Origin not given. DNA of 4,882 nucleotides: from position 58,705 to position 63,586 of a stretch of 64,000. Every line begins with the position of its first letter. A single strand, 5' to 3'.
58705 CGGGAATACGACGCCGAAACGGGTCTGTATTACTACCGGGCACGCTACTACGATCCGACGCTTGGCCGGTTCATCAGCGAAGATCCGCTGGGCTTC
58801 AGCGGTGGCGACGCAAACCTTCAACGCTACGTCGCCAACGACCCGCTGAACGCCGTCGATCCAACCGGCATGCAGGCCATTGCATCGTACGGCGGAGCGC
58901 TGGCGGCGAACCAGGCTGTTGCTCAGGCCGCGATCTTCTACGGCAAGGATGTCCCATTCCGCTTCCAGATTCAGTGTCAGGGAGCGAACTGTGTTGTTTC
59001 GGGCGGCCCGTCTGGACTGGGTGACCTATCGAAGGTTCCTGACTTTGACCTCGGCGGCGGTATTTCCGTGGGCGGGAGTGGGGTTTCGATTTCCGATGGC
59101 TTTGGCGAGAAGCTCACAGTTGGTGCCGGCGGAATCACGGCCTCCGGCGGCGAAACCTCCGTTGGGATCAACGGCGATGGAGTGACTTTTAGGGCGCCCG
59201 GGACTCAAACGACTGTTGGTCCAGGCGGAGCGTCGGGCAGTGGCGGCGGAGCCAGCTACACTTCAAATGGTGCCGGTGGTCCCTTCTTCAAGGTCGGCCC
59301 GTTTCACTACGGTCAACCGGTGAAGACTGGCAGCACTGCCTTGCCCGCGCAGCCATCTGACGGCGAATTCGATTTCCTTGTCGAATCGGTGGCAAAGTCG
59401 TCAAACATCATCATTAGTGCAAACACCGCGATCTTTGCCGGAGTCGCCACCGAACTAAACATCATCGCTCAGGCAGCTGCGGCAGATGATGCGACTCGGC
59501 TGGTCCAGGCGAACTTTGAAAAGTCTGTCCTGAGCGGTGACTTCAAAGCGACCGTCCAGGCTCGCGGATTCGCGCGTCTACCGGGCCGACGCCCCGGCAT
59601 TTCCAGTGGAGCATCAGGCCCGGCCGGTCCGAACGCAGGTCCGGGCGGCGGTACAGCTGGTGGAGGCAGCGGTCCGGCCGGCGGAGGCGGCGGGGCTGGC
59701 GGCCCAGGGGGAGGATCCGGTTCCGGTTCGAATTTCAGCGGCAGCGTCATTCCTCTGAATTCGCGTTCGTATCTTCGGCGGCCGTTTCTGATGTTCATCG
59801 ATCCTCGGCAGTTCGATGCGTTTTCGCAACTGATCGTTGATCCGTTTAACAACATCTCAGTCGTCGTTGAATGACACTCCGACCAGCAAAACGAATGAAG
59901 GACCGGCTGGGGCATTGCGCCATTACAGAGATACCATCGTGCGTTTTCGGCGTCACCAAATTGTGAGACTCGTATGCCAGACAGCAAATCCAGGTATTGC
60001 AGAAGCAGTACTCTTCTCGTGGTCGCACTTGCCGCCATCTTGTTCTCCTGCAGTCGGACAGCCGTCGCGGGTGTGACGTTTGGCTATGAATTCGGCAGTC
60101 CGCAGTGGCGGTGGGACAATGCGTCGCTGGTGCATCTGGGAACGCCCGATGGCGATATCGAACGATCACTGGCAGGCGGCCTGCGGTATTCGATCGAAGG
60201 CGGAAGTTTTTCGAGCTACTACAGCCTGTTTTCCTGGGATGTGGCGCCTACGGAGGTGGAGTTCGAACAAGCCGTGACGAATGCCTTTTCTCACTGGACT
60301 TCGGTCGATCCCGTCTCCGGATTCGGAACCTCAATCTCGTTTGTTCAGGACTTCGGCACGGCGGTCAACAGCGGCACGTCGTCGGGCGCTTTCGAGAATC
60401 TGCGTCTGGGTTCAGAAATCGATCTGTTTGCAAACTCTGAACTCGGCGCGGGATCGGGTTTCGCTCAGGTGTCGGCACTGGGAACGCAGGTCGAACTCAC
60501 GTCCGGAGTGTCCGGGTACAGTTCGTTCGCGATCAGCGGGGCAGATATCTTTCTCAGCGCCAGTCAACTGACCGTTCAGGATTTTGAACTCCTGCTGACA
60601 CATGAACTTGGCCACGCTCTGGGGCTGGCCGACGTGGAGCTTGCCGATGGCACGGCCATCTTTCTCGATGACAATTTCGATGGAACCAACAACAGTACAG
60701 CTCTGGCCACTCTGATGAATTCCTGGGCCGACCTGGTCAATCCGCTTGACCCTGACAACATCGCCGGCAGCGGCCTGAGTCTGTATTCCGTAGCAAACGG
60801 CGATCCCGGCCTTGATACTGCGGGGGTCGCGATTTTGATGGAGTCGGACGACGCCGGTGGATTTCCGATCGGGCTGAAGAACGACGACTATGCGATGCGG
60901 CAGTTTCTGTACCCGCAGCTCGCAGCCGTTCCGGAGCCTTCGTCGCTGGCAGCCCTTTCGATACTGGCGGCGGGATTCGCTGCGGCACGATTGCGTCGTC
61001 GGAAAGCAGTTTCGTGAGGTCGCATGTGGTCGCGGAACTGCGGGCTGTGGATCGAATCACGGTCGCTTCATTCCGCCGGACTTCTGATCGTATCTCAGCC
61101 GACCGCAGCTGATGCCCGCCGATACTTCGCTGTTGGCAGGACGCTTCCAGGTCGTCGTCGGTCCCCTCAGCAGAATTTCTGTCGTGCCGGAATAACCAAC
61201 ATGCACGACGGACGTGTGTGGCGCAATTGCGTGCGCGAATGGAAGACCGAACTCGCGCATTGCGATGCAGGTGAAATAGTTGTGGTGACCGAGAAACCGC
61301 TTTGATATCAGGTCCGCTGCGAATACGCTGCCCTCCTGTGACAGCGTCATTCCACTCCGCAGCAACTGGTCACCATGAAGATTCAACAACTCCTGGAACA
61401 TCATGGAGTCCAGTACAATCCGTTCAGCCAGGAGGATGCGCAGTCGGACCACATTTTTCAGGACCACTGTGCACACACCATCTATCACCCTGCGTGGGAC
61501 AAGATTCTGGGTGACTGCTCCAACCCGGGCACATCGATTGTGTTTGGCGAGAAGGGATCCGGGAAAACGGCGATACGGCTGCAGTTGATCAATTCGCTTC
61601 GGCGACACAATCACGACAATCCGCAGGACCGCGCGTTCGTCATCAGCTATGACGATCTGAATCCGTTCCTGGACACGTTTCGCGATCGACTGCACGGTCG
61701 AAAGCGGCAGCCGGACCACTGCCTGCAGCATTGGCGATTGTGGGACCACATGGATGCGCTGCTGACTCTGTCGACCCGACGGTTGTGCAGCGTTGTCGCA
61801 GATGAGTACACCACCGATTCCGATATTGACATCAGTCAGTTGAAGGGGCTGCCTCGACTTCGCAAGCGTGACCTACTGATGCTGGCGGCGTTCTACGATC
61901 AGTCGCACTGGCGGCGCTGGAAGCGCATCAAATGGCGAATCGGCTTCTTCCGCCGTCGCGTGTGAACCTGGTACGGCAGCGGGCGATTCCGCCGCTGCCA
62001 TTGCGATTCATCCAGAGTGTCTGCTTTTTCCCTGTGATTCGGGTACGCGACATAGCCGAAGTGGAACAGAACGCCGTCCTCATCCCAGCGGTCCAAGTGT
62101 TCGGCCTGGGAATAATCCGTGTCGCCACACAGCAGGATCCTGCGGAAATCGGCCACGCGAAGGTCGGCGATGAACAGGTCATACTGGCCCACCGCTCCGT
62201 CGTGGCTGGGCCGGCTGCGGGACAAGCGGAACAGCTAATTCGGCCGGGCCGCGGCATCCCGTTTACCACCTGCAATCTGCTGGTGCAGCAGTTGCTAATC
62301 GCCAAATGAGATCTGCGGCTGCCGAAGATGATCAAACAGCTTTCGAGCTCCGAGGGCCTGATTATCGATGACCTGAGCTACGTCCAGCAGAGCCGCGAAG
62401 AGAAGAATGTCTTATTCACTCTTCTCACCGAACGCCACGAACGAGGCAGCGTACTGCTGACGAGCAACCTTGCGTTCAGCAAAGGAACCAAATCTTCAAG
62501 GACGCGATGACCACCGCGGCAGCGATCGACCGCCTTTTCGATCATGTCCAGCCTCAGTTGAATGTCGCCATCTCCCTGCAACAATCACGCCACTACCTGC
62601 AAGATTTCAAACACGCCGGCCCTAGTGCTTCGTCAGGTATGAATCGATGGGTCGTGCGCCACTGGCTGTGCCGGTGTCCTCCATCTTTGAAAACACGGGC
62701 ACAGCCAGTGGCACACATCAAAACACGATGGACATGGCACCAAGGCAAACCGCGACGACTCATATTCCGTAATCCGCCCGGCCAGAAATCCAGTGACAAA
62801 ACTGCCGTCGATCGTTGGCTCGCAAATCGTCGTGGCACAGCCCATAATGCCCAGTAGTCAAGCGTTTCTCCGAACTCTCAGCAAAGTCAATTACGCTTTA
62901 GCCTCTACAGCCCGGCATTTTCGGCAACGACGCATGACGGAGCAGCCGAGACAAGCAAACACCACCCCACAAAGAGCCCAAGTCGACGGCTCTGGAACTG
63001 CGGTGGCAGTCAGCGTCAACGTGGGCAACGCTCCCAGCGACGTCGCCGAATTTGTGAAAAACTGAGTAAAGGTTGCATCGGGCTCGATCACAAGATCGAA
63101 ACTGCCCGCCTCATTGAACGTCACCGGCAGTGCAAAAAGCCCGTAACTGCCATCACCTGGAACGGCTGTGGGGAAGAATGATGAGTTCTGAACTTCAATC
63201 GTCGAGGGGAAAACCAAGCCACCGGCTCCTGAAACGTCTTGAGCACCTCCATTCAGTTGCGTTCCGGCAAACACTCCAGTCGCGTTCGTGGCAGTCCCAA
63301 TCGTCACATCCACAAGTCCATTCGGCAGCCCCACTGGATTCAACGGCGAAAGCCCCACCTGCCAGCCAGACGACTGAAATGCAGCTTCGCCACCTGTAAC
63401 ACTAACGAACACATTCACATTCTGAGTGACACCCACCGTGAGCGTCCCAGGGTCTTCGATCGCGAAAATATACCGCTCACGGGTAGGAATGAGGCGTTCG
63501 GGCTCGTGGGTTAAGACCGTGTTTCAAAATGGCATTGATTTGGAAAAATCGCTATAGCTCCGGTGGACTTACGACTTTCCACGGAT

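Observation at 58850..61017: RHS C-terminal toxin domain of unknown type with no obvious cognate immunity gene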

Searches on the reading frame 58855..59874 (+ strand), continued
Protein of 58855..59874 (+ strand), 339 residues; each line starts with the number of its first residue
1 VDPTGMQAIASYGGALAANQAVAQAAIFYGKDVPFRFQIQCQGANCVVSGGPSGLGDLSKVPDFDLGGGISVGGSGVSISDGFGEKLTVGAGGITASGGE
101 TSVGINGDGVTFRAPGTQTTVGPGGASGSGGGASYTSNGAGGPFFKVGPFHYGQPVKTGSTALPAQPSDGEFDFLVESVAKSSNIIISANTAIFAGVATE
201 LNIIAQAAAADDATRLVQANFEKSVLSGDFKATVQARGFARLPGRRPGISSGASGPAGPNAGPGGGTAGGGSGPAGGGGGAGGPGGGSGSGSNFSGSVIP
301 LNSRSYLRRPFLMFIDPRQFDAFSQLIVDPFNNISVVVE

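Call 85: fold_search(model_id=the predicted structure, library=viral)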
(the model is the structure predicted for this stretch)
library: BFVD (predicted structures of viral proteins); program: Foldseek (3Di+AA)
matches with E <= 10: 457; with E <= 0.001: 0
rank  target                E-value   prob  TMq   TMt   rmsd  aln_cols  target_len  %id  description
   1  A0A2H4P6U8            6.7e-02  0.12  0.09  0.04  29.9       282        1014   11  Uncharacterized protein [Pseudomonas phage tabernarius]
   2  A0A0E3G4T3            1.2e-01  0.14  0.12  0.07  38.9       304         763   12  Tail fiber [Synechococcus phage ACG-2014f]
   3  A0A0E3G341            1.4e-01  0.15  0.13  0.07  36.2       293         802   13  Tail fiber [Synechococcus phage ACG-2014f]
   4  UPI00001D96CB         2.3e-01  0.11  0.11  0.14  29.7       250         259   12  (no name look-up for this kind of identifier)
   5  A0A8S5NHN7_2          2.3e-01  0.06  0.08  0.04  31.8       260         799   11  Tail protein [Siphoviridae sp. ctmTU3]
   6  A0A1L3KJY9            2.5e-01  0.35  0.13  0.26   7.4        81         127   16  (no name in the UniProt tables at hand)
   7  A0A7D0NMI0            2.5e-01  0.35  0.15  0.28   9.2       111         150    8  p18 [Little cherry virus 2]
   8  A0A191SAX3            2.5e-01  0.09  0.12  0.10  25.5       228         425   12  (no name in the UniProt tables at hand)
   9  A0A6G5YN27            3.1e-01  0.35  0.14  0.30   6.8        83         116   10  (no name in the UniProt tables at hand)
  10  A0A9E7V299            3.3e-01  0.18  0.11  0.17  28.4       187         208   13  Matrix protein [Yanbian Rhabd tick virus 4]
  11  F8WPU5                3.5e-01  0.25  0.12  0.33   8.5        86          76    7  (no name in the UniProt tables at hand)
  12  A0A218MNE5            3.5e-01  0.12  0.11  0.06   8.1        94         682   11  Uncharacterized protein [uncultured virus]
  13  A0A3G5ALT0            3.5e-01  0.09  0.09  0.12  21.0       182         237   12  Uncharacterized protein [Sylvanvirus sp.]
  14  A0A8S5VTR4            3.7e-01  0.54  0.14  0.24   6.3        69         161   10  Uncharacterized protein [Ackermannviridae sp.]
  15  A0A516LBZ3            3.9e-01  0.51  0.15  0.29   6.5        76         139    9  (no name in the UniProt tables at hand)
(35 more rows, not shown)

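Call 91: find_encoding_contigs(protein=P0005, flank=8000, max_places=5)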
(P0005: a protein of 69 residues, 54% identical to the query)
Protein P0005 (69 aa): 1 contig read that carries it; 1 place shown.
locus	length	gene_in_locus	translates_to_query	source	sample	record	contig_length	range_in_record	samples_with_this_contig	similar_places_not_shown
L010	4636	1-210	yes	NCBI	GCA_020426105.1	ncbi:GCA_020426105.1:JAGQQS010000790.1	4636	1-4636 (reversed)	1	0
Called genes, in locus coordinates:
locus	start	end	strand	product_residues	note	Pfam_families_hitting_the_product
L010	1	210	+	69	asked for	?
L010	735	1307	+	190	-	PF12645:HTH_16 (weak), PF04542:Sigma70_r2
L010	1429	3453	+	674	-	PF00069:Pkinase, PF07714:PK_Tyr_Ser-Thr, PF01636:APH (faint)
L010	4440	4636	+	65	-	PF00005:ABC_tran, PF13555:AAA_29 (weak)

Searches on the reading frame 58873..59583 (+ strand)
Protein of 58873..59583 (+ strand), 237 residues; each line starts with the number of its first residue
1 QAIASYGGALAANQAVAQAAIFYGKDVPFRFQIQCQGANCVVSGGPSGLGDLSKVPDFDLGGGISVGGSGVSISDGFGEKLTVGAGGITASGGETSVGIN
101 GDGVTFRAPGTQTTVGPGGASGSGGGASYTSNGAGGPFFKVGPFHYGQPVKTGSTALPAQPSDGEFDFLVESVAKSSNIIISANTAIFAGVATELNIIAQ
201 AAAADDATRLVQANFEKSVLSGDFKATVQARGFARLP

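Call 36: find_homologous_proteins(query=A1, max_evalue=0.001)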
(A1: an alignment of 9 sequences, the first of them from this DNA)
Query A1 (9 sequences) (237 aa, profile of the alignment): 2 proteins with E <= 0.001 among 8000 candidates.
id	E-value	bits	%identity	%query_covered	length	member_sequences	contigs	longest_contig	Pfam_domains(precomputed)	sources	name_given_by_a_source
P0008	6.6e-53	198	41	34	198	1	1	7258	-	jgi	jgi:hypothetical protein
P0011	2.2e-47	180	29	100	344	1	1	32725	-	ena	-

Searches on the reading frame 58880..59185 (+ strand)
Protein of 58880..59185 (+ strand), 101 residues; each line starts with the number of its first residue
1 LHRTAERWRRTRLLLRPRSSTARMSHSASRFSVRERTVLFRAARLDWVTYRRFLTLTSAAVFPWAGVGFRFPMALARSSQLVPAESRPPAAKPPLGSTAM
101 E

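Call 21: search_protein_families(library=pfam, proteins=[window:58880-59185:+], max_evalue=1)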
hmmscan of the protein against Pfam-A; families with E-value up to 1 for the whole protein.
window:58880-59185:+ (101 aa): 0 families

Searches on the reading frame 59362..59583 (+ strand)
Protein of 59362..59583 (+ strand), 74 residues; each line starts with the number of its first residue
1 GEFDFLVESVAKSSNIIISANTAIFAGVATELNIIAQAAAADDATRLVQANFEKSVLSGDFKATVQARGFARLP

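Call 39: find_homologous_proteins(query=A2, max_evalue=0.01)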
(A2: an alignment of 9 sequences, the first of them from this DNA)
Query A2 (9 sequences) (74 aa, profile of the alignment): 2 proteins with E <= 0.01 among 1800 candidates.
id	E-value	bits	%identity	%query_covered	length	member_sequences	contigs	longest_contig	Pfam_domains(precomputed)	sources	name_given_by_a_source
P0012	2.0e-8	52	40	61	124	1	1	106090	-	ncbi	-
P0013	1.8e-5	43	-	-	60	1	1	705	-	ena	-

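Call 41: find_encoding_contigs(protein=P0012, flank=10000, max_places=3)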
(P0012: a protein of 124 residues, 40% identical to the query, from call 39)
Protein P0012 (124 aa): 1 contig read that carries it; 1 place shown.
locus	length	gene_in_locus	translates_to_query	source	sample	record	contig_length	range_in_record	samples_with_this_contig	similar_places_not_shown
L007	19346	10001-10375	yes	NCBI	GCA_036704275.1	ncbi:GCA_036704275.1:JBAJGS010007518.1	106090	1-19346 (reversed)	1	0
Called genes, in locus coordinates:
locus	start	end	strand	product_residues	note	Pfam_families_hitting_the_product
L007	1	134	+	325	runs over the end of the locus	-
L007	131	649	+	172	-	PF17517:IgGFc_binding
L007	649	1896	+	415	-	PF17517:IgGFc_binding (weak), PF02369:Big_1 (weak)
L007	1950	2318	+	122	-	PF05345:He_PIG, PF17963:Big_9 (weak)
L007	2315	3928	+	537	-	PF17892:Cadherin_5 (faint), PF24908:Ig_SIBA-E_2nd (faint), PF05345:He_PIG (weak), PF17963:Big_9, PF05345:He_PIG (weak)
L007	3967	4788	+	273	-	PF17892:Cadherin_5 (faint), PF24908:Ig_SIBA-E_2nd (faint), PF05345:He_PIG, PF17963:Big_9 (weak), PF05345:He_PIG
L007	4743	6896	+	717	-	PF05345:He_PIG (faint), PF20148:DUF6531, PF25023:TEN_YD-shell (weak), PF05593:RHS_repeat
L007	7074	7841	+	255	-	-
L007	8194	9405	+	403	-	PF05593:RHS_repeat (faint), PF25023:TEN_YD-shell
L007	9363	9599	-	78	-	-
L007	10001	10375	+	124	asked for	-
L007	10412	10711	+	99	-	PF17210:SdrD_B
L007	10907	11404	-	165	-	-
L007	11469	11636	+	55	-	-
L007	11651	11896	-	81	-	-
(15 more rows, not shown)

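Call 62: find_related_loci(query=A4, collection=metagenome_contigs, flank=8000)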
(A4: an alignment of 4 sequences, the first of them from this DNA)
Query A4 (74 aa) in metagenome_contigs; peptide patterns used: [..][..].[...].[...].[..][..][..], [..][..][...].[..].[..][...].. (x = any residue, [..] = any of these).
129 stretches matched a pattern; 2 encode a relative of the query (tblastn E <= 1e-3); 2 distinct loci.
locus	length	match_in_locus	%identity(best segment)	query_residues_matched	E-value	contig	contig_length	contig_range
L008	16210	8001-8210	42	2-73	4e-13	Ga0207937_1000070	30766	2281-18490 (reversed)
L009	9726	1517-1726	42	2-73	4e-13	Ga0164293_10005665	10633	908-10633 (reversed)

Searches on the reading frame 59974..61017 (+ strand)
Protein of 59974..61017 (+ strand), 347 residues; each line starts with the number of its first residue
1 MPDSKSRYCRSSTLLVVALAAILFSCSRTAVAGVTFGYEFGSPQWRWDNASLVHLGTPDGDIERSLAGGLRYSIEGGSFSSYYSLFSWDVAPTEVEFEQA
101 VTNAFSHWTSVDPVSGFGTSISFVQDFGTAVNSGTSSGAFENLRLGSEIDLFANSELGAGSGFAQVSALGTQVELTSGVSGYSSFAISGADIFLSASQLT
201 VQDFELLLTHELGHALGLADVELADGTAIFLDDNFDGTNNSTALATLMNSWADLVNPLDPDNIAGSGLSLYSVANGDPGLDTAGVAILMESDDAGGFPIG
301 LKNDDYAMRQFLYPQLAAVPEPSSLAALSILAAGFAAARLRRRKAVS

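Call 7: search_protein_families(library=pfam, proteins=[window:59974-61017:+], max_evalue=1)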
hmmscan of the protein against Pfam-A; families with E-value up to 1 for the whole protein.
window:59974-61017:+ (347 aa): 4 families
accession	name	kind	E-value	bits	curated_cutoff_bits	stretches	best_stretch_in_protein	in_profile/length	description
PF00413.30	Peptidase_M10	-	0.00087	19.6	24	1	199-219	103-123/159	Matrixin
PF07589.16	PEP-CTERM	-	0.0021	18.5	20.7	1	318-342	1-24/24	PEP-CTERM motif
PF05572.19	Peptidase_M43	-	0.014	15.7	23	1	193-246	58-109/152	Pregnancy-associated plasma protein-A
PF12388.14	Peptidase_M57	-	0.096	12.8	21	1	175-219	109-148/212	Dual-action HEIGH metallo-peptidase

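Call 12: find_encoding_contigs(protein=window:59974-61017:+, flank=10000, max_places=6)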
Protein window:59974-61017:+ (347 aa): no gene with exactly this product is on record in the collection.

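Call 13: find_related_loci(query=window:59974-61017:+, collection=genome_contigs, flank=10000)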
Query window:59974-61017:+ (347 aa) in genome_contigs; peptide patterns used: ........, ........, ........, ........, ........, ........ (x = any residue, [..] = any of these).
85 stretches matched a pattern; 1 encode a relative of the query (tblastn E <= 1e-3); 1 distinct loci.
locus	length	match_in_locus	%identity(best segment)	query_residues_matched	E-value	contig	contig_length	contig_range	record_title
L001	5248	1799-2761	80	4-324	4e-174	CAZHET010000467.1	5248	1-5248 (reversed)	MAG TPA_asm: uncultured Planctomycetaceae bacterium isolate SRP072547_co1_440 genome assembly, contig: NODE_35924_length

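Call 20: search_protein_families(library=ncbifam, proteins=[window:59974-61017:+], max_evalue=1)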
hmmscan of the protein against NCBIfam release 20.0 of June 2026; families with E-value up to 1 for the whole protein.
window:59974-61017:+ (347 aa): 3 families
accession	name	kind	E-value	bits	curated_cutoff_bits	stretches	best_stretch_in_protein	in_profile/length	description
TIGR02595.1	PEP_CTERM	domain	0.00014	22.5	16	1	319-344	1-23/24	PEP-CTERM sorting domain-containing protein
TIGR04174.1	IPTL_CTERM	subfamily_domain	0.052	13.9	20.5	1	324-343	8-27/27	IPTL-CTERM sorting domain-containing protein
NF041905.1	MXAN_2677_2678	equivalog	0.067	12.2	250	1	201-225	181-205/283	myxosortase-dependent metalloprotease, MXAN_2677/MXAN_2678 family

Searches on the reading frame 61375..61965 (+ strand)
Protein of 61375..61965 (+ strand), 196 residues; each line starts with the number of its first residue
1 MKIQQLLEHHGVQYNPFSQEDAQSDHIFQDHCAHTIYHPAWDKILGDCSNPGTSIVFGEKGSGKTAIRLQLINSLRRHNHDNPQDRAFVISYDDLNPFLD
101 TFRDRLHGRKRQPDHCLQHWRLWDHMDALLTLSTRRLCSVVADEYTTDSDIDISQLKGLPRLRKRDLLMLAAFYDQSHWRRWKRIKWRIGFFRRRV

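Call 20: search_protein_families(library=ncbifam, proteins=[window:61375-61965:+], max_evalue=1)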
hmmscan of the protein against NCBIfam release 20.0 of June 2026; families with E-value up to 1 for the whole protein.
window:61375-61965:+ (196 aa): 7 families
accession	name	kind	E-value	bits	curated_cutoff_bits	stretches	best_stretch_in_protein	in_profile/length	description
NF053860.1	DS41_1_antiphage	equivalog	8.7e-10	38.1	370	1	12-94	2-75/448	anti-phage protein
NF047389.1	ATPase_Sll1717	subfamily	1.2e-08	34.6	75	1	17-126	1-96/454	P-loop ATPase, Sll1717 family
TIGR02928.1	TIGR02928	subfamily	0.06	12.2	181.3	1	41-82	31-71/366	orc1/cdc6 family replication initiation protein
NF010284.0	PRK13724.1-6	equivalog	0.072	13.2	176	1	49-80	70-101/106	conjugal transfer protein TrbD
NF005378.0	PRK06921.1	subfamily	0.16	11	207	1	31-107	100-173/266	hypothetical protein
NF004069.0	PRK05580.2-1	equivalog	0.16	10.4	767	1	43-75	118-150/612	primosomal protein N'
NF004066.1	PRK05580.1-3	equivalog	0.19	9.9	813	1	38-80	258-300/788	primosomal protein N'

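Call 21: search_protein_families(library=pfam, proteins=[window:61375-61965:+], max_evalue=1)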
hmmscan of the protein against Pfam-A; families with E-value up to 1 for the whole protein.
window:61375-61965:+ (196 aa): 10 families
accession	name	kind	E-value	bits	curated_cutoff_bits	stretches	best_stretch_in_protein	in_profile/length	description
PF13401.12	AAA_22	-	0.0028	18.4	27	1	51-98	5-45/130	AAA domain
PF13191.12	AAA_16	-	0.0059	17.5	32.6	1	51-106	24-79/167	AAA ATPase domain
PF05729.18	NACHT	-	0.019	15.2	26.7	1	53-119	2-71/167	NACHT domain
PF01637.24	ATPase_2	-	0.034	14.4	33.2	1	55-88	24-53/225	ATPase domain predominantly from Archaea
PF24883.2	NPHP3_N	-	0.087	13.4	24.8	1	32-81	3-52/164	Nephrocystin 3, N-terminal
PF14164.11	YqzH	-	0.1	13.1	30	0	115-153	12-50/64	YqzH-like protein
PF09848.15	SLFN-g3_helicase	-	0.11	12.2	24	1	55-110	5-55/354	Schlafen group 3, DNA/RNA helicase domain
PF20720.3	nSTAND3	-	0.12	12.5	27.2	1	53-79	19-45/155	Novel STAND NTPase 3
PF13671.12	AAA_33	-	0.13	13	27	1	55-144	3-77/143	AAA domain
PF04851.21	ResIII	-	0.21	11.9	22.5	0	59-85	31-55/164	Type III restriction enzyme, res subunit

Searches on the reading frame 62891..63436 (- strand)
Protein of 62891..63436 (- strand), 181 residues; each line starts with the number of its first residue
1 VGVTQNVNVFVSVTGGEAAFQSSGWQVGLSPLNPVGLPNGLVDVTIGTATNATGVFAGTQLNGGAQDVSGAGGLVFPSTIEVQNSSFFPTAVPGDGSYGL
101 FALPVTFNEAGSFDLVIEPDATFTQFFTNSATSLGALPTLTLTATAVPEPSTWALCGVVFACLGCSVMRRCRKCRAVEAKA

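Call 20: search_protein_families(library=ncbifam, proteins=[window:62891-63436:-], max_evalue=1)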
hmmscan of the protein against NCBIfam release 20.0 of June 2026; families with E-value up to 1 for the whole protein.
window:62891-63436:- (181 aa): 9 families
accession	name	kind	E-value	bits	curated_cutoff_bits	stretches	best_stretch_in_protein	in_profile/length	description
NF038129.1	PEP_NF038129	equivalog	0.00011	22.1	65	1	112-170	143-194/194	NF038129 family PEP-CTERM protein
NF038126.1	PEP_CTERM_FxDxF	subfamily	0.00074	19.8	50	1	141-170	136-165/165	FxDxF family PEP-CTERM protein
TIGR02595.1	PEP_CTERM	domain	0.0025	18.6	16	1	147-173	1-24/24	PEP-CTERM sorting domain-containing protein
NF038124.1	PEP_CTERM_TLD_A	exception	0.0038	16.8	100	1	127-170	193-234/235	PEP_CTERM-anchored TLD domain-containing protein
NF038125.1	PEP_CTERM_THxN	subfamily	0.0044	16.6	85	1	125-169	200-245/246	THxN family PEP-CTERM protein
NF033947.0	PEP-cistern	hypoth_equivalog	0.0091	15.8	60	1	132-166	160-192/195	cistern family PEP-CTERM protein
NF035944.1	PEPxxWA-CTERM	domain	0.02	14.8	35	1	147-156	1-10/24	PEPxxWA-CTERM sorting domain-containing protein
NF038119.1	PEP_CTERM_MHFG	equivalog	0.022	15.1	100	1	136-170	225-259/260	MHFG family PEP-CTERM protein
NF038118.1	PEP_CTERM_CCXG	equivalog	0.086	12.5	90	1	127-166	157-195/199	CCXG family PEP-CTERM protein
